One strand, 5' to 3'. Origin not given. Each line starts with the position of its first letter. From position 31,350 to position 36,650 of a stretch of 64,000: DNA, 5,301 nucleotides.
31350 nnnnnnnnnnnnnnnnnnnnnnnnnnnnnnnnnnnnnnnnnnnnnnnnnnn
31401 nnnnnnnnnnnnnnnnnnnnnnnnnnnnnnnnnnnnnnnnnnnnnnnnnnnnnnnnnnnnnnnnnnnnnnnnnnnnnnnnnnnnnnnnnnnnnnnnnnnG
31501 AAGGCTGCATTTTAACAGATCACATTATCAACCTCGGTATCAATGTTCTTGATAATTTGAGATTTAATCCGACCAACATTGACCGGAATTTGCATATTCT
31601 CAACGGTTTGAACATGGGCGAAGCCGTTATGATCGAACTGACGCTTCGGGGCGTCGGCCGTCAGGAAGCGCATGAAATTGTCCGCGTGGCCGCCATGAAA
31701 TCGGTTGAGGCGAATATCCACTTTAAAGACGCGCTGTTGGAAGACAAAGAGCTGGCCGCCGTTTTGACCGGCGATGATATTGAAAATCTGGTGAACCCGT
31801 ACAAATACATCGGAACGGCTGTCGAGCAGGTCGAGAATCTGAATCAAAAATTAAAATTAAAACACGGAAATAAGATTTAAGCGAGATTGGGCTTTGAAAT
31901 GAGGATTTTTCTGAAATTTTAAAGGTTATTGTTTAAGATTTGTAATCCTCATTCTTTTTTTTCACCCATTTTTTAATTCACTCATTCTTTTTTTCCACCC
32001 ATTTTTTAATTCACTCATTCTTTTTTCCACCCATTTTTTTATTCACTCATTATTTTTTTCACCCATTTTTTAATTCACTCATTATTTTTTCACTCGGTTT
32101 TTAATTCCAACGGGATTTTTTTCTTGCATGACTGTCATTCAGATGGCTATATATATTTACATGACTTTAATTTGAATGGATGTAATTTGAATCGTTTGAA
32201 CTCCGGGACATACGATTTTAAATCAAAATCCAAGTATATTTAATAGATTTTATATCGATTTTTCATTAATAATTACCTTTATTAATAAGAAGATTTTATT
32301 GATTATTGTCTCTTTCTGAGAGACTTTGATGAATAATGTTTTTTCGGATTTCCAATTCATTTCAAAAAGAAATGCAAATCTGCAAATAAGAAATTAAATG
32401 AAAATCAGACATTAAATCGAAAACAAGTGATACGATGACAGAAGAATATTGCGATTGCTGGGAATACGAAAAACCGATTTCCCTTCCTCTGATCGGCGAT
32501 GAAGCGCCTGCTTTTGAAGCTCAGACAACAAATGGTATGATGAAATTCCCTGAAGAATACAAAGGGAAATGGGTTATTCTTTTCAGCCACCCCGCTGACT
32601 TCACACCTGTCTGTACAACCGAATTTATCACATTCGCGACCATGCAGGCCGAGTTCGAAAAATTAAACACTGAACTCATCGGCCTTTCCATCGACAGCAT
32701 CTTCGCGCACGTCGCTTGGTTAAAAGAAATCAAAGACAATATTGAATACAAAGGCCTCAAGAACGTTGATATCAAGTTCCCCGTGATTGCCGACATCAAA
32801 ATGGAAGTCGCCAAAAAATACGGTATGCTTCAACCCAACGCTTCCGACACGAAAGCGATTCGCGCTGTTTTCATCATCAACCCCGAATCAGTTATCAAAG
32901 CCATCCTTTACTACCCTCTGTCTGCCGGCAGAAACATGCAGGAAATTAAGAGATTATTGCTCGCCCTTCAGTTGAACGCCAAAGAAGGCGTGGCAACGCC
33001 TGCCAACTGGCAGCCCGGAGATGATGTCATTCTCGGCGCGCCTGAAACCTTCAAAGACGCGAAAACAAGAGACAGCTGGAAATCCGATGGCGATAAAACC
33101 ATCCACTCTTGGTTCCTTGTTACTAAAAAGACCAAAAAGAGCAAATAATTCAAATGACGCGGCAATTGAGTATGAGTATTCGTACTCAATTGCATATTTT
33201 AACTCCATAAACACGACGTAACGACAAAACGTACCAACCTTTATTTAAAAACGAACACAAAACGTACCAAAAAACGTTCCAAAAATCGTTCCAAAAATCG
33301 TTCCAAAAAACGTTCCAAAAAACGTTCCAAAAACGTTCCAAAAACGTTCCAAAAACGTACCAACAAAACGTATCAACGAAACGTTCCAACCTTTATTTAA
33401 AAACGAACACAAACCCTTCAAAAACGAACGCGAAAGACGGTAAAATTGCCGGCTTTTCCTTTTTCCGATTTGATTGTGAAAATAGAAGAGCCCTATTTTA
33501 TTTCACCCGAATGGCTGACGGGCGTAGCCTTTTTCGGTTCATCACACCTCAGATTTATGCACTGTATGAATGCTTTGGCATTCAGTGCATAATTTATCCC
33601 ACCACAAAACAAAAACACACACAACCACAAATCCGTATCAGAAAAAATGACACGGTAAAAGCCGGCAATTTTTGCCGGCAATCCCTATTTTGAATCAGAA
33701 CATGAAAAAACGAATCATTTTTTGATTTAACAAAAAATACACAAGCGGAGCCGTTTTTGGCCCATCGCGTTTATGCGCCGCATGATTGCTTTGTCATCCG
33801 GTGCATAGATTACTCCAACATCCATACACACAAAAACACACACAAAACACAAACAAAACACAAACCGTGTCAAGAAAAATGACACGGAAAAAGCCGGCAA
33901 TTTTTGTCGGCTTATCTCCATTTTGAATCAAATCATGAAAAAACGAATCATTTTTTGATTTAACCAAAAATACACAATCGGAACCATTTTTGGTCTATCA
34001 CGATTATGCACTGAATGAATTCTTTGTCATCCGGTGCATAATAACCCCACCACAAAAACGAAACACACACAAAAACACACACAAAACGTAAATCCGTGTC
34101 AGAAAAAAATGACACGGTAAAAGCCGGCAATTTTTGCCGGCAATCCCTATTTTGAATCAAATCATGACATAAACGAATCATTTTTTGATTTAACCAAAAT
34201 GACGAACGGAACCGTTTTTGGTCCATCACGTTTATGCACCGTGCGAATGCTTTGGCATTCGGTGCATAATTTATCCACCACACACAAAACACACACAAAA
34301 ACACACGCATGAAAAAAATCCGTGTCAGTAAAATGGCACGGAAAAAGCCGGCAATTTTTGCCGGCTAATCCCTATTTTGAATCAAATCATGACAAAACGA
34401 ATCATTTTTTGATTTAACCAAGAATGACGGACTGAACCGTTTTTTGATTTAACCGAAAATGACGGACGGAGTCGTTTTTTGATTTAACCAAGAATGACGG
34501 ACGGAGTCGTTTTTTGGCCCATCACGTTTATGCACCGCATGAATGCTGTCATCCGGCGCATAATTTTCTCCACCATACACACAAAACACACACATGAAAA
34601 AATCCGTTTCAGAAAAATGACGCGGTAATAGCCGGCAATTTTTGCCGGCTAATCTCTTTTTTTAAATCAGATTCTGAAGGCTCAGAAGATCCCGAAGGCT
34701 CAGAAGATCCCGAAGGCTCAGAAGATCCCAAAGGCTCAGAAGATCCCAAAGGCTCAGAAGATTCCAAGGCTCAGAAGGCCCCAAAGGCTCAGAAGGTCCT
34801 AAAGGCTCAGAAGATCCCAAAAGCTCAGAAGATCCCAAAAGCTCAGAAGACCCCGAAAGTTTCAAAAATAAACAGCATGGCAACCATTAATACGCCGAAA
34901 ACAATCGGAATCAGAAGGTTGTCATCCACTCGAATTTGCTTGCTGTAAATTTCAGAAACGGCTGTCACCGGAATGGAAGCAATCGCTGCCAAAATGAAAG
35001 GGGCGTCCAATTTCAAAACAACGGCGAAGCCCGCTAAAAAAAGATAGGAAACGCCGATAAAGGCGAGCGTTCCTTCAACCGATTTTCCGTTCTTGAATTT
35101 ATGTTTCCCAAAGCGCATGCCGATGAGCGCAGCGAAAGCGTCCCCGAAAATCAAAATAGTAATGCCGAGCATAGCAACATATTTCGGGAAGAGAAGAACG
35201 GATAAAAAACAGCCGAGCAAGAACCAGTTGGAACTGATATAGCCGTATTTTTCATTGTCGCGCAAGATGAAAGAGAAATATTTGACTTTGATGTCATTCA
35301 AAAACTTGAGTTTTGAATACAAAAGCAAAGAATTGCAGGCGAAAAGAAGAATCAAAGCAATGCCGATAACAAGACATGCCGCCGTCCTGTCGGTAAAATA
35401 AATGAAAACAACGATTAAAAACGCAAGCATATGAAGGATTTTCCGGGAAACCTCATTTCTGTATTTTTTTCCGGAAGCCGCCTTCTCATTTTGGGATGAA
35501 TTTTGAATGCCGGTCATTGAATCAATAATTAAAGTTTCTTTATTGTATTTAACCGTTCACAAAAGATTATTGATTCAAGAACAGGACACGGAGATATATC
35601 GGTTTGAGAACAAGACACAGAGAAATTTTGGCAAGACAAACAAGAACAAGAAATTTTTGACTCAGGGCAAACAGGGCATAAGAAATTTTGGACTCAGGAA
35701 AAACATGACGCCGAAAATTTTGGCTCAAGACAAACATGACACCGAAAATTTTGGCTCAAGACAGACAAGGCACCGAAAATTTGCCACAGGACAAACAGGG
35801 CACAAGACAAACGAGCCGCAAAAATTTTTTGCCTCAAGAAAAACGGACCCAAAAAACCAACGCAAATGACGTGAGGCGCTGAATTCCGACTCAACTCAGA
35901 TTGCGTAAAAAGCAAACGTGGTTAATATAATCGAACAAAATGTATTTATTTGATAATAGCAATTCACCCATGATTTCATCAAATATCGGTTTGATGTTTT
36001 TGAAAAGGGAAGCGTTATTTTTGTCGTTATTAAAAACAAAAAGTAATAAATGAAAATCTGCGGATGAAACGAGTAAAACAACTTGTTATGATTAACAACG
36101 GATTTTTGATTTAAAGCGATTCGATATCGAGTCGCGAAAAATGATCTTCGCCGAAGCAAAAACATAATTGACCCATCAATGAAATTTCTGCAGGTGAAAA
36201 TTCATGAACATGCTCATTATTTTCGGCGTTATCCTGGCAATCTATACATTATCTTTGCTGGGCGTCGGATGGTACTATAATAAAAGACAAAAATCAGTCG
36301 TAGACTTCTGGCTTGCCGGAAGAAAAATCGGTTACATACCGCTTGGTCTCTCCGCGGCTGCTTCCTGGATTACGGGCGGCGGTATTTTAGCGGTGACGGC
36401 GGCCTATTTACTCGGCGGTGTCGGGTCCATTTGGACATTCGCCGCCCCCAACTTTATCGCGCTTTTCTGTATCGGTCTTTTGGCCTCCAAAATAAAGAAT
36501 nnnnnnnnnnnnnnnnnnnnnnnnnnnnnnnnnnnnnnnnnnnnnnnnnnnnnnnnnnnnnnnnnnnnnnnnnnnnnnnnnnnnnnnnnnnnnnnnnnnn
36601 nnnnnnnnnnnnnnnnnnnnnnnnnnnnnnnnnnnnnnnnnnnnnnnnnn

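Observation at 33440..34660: Family-2: five tandem ~230-bp units, each a string of hairpins plus a CA-rich tract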

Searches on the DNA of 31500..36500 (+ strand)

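Call 4: search_rna_families(source=window, start=31500, end=36500, threshold=evalue, max_evalue=10)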
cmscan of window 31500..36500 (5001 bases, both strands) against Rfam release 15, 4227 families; matches with E-value up to 10: 14.
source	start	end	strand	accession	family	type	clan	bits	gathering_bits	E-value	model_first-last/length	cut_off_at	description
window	33564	33641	+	RF02595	EBv-sisRNA-1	Gene;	-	27.5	58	0.0013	1-81/81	no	Epstein-Barr virus stable intronic sequence RNA 1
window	33654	33744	-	RF01401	rseX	Gene; sRNA;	-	26.8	50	3.2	1-94/94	no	rseX Hfq binding RNA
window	36040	36135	+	RF01742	lactis-plasmid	Gene; sRNA;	-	22.5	70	3.4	1-106/106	no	lactis-plasmid RNA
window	34342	34446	-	RF02901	AaHKsRNA41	Gene; sRNA;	-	22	97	0.064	1-187/187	no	Aggregatibacter sRNA 41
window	34627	34677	-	RF02074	STnc240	Gene; sRNA;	-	21.7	55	9.2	11-70/77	no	Enterobacterial sRNA STnc240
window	34088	34124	+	RF00341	snoZ39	Gene; snRNA; snoRNA; CD-box;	-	20.6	39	3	15-52/63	no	Small nucleolar RNA Z39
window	34332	34494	-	RF00125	IS128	Gene; sRNA;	-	20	80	0.81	1-209/209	no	IS128 RNA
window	33657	33735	-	RF01796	frnS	Gene; sRNA;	-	18.9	60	9.2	1-119/119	no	Fumarate/nitrate reductase regulator sRNA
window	34375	34457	-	RF03199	MIR5271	Gene; miRNA;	-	18.9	90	9.5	1-78/78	no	MIR5271 microRNA precursor family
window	32133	32210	+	RF01165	sn2317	Gene; snRNA; snoRNA; CD-box;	-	18.8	50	8.4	1-70/70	no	Small nucleolar RNA sn2317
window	32658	32769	-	RF02701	PsrR1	Gene; sRNA;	-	18.2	42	6.8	1-79/79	no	Photosynthesis regulatory RNA1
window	34119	34220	-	RF02901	AaHKsRNA41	Gene; sRNA;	-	18.1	97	0.71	1-187/187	no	Aggregatibacter sRNA 41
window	33885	33961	-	RF00125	IS128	Gene; sRNA;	-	15.6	80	9.8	124-198/209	no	IS128 RNA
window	32852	32902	-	RF01136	sR28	Gene; snRNA; snoRNA; CD-box;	-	13.6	39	4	1-55/55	no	Small nucleolar RNA sR28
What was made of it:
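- On Any Rfam RNA family: The best sub-threshold hits are about half of threshold and unrelated (EBV sisRNA, rseX) (call 4).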

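Call 57: search_rna_families(source=L006, start=850, end=1200, threshold=evalue, max_evalue=1)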
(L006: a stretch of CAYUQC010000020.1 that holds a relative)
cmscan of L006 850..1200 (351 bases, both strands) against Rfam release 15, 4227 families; matches with E-value up to 1: 5.
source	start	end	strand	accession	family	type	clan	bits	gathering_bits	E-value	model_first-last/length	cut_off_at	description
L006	1010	1153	-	RF02070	STnc300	Gene; sRNA;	-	23.1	80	0.66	1-159/159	no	Salmonella enterica sRNA STnc300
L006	1022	1091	+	RF02454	ncr982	Gene; sRNA;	-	23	50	0.38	1-79/79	no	Bacillus sRNA ncr982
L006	1000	1082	+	RF00112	CyaR_RyeE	Gene; sRNA;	-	21.2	47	0.16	1-85/85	no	CyaR/Rye RNA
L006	1054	1184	-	RF01859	Phe_leader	Cis-reg; leader;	-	18.9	55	0.91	1-125/125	no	Phenylalanine leader peptide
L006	1010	1114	-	RF01581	RUF6-5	Gene; sRNA;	-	16.8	70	0.95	1-156/156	no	Plasmodium RNA of unknown function RUF6-5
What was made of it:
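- On Any Rfam RNA family: The same holds for the orthologous module in L006 (call 57).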

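Call 75: build_rna_model(alignment_id=A2, structure=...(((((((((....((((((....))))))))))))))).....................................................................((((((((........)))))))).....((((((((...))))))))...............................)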
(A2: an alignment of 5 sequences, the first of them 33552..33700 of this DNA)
Model R1 built from alignment A2 (5 sequences, 189 columns); structure: as given.
model positions 150; base pairs 31; branch points 2; effective number of sequences 1.19; information 0.589 bits per position. Calibrated on 0.2 Mb of random sequence (short: E-values are rough).
structure used (alignment columns):
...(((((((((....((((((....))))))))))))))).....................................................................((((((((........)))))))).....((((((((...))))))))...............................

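Call 76: search_with_rna_model(model_id=R1, sources=[window, L004, L005, L006, L007, L008, L009, L010, L011, L012, L013, L014, L017, L022, L031, L053], max_evalue=10, show_alignments=0)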
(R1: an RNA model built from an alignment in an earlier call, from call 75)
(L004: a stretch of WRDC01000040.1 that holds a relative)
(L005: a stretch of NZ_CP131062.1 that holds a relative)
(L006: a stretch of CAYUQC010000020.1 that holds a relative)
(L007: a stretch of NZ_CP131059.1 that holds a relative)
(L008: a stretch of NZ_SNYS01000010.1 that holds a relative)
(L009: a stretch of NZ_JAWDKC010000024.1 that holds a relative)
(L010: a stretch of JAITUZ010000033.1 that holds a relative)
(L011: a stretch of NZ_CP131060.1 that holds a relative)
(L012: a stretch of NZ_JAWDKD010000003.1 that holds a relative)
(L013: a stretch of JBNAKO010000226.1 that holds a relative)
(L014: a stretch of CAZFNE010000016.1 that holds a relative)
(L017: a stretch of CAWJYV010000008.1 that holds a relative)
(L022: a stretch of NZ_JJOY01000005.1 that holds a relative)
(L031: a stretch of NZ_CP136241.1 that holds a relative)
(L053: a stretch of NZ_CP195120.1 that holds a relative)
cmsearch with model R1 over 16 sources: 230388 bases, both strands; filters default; matches with E-value up to 10: 31.
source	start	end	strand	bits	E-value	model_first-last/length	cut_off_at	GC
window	33552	33700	+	171.9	6.1e-34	1-150/150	no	0.38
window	34229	34387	+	163.1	4.6e-32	1-150/150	no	0.42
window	34525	34672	+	158.5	4.3e-31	1-150/150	no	0.41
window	33768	33933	+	156.6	1.1e-30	1-150/150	no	0.4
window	34001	34162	+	153.4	5.3e-30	1-150/150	no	0.39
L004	3316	3451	+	41.8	2.7e-06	1-150/150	no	0.35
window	34183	34272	-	19.6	0.14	1-150/150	no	0.41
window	34477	34566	-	18.8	0.21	1-150/150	no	0.44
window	33468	33595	-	18.8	0.21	1-150/150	no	0.4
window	46228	46342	+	18.5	0.24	1-150/150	no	0.27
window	33921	34044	-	17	0.51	1-150/150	no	0.3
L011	10630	10752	-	16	0.82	1-150/150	no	0.45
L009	10017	10130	+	15.9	0.87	1-150/150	no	0.27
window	33637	33779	-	15.8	0.89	1-150/150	no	0.39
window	34631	34673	-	14.5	1.7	80-128/150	no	0.37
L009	6713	6861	+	14.4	1.8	1-150/150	no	0.34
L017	5642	5754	+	14.4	1.8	1-150/150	no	0.27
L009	3774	3853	+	14.2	2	1-150/150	no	0.28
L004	502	574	-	13.6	2.6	1-150/150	no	0.32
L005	6743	6804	+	13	3.5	1-150/150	no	0.24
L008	6724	6859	+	12.4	4.8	1-150/150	no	0.32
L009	11184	11370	-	12.4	4.9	1-150/150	no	0.37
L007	1115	1202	+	11.6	7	1-150/150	no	0.32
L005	9914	10043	+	11.5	7.6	1-150/150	no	0.29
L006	950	1073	+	11.3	8.3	1-150/150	no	0.37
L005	2908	3047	-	10.9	9.9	1-150/150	no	0.35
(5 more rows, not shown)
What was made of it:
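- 33162..33554 (+): m0, the decayed founder copy of the module. It holds hairpin A' (33162-33193), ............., a C/A-rich tract expanded by a 12-bp array, only the 3' half of hairpin B (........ at 33447) and a degenerate D/E part. Weak CM hit 33160-33256 (call 76).
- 33555..33770 (+): Module m1: hairpin A 33555-33592, CA tract, hairpin C 33633-33655 (one A.C mismatch), hairpin B 33661-33679, D/E. CM R1 171.9 bits (call 76).
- The weak R1 hits in L006 (950-1073), L008 (6724-6859) and L009 (6713-6861) overlap the Prx-downstream module region (call 76).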

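Call 77: search_with_rna_model(model_id=R1, source=L004, start=3200, end=3700, max_evalue=1, show_alignments=1)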
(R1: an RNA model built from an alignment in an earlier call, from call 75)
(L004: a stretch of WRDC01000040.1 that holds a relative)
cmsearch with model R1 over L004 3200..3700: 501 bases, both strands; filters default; matches with E-value up to 1: 1.
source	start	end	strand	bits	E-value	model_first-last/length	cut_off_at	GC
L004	3316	3451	+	41.8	5.8e-09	1-150/150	no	0.35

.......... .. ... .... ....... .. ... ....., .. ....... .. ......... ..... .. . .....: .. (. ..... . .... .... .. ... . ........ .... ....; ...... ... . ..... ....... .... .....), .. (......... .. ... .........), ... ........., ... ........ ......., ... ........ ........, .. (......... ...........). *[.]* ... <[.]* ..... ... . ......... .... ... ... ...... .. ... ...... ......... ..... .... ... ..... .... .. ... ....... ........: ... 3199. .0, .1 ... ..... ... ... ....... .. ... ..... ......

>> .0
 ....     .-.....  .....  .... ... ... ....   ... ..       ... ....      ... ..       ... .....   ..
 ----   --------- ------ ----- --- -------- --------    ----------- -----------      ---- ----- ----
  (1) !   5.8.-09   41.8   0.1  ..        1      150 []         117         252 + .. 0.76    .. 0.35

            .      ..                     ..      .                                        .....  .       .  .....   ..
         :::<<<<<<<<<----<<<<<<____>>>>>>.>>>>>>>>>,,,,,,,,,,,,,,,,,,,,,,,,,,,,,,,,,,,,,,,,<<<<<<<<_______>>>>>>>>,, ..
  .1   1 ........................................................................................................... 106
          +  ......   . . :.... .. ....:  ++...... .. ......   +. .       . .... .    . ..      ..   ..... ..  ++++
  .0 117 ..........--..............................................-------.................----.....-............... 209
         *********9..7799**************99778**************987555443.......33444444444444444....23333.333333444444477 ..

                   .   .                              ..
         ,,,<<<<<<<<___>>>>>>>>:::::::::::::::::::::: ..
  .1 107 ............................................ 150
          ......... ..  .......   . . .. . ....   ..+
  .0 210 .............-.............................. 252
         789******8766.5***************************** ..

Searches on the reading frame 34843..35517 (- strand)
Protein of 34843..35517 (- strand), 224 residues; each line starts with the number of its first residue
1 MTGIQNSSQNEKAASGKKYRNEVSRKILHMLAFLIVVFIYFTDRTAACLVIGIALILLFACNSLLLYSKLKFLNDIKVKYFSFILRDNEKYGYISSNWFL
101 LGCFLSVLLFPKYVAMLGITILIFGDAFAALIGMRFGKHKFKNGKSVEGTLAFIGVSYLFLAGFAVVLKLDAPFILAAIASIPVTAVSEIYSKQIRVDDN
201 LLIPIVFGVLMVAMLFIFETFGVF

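Call 9: search_protein_families(library=pfam, proteins=[window:34843-35517:-], max_evalue=0.01)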
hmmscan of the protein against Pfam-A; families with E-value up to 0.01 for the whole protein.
window:34843-35517:- (224 aa): 0 families

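Call 22: find_encoding_contigs(protein=window:34843-35517:-, flank=10000, max_places=10)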
Protein window:34843-35517:- (224 aa): 1 contig read that carries it; 1 place shown.
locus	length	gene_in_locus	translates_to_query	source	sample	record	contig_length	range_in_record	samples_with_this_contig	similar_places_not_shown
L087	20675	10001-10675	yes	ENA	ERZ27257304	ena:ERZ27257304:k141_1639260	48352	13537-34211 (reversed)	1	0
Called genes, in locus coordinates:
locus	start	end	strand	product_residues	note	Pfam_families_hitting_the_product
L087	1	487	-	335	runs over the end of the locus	PF01866:Diphthamide_syn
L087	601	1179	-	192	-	PF00156:Pribosyltran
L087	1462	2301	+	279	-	-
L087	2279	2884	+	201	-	-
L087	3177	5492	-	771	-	PF13597:NRDD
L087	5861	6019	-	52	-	-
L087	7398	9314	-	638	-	PF00474:SSF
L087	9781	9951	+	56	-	-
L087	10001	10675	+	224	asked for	-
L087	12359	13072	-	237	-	PF00578:AhpC-TSA, PF08534:Redoxin, PF10417:1-cysPrx_C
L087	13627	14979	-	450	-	PF00206:Lyase_1, PF10397:ADSL_C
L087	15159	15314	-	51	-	-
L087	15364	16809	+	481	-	PF01368:DHH (weak), PF21763:DHH_CID, PF02272:DHHA1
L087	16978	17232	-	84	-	-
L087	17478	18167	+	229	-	PF00154:RecA_N, PF08423:Rad51, PF06745:ATPase, PF13481:AAA_25, PF13479:AAA_24 (weak), PF05707:Zot (weak)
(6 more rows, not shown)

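Call 49: search_protein_families(library=ncbifam, proteins=[window:34843-35517:-], max_evalue=0.1)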
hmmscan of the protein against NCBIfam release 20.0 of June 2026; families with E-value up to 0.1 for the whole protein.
window:34843-35517:- (224 aa): 1 family
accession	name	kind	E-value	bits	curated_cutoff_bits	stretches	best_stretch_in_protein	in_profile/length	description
NF047321.1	SCO7613_CTERM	domain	0.0024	17.6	45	0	22-67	101-146/188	SCO7613 C-terminal domain-containing membrane protein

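Call 72: search_protein_families(library=pfam, proteins=[window:34843-35517:-], max_evalue=10)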
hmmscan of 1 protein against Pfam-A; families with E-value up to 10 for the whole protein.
window:34843-35517:- (224 aa): 3 families
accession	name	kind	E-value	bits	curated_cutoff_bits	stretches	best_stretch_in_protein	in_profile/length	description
PF12751.13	Vac7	-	0.04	13.7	28.7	1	40-85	296-341/383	Vacuolar segregation subunit 7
PF18927.5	CrtO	-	0.56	11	27.3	1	9-62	50-103/123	Glycosyl-4,4'-diaponeurosporenoate acyltransferase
PF06961.18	DUF1294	-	1.3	9.8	25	1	121-142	30-51/55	Protein of unknown function (DUF1294)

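Call 74: search_solved_structures(query=window:34843-35517:-, max_evalue=1)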
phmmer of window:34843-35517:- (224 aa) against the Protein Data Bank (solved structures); distinct sequences matched with E-value up to 1: 1.
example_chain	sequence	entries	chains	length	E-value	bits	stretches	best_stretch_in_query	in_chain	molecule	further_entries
7ddq_M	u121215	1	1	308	0.28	14.1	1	95-136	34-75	Reaction center protein M chain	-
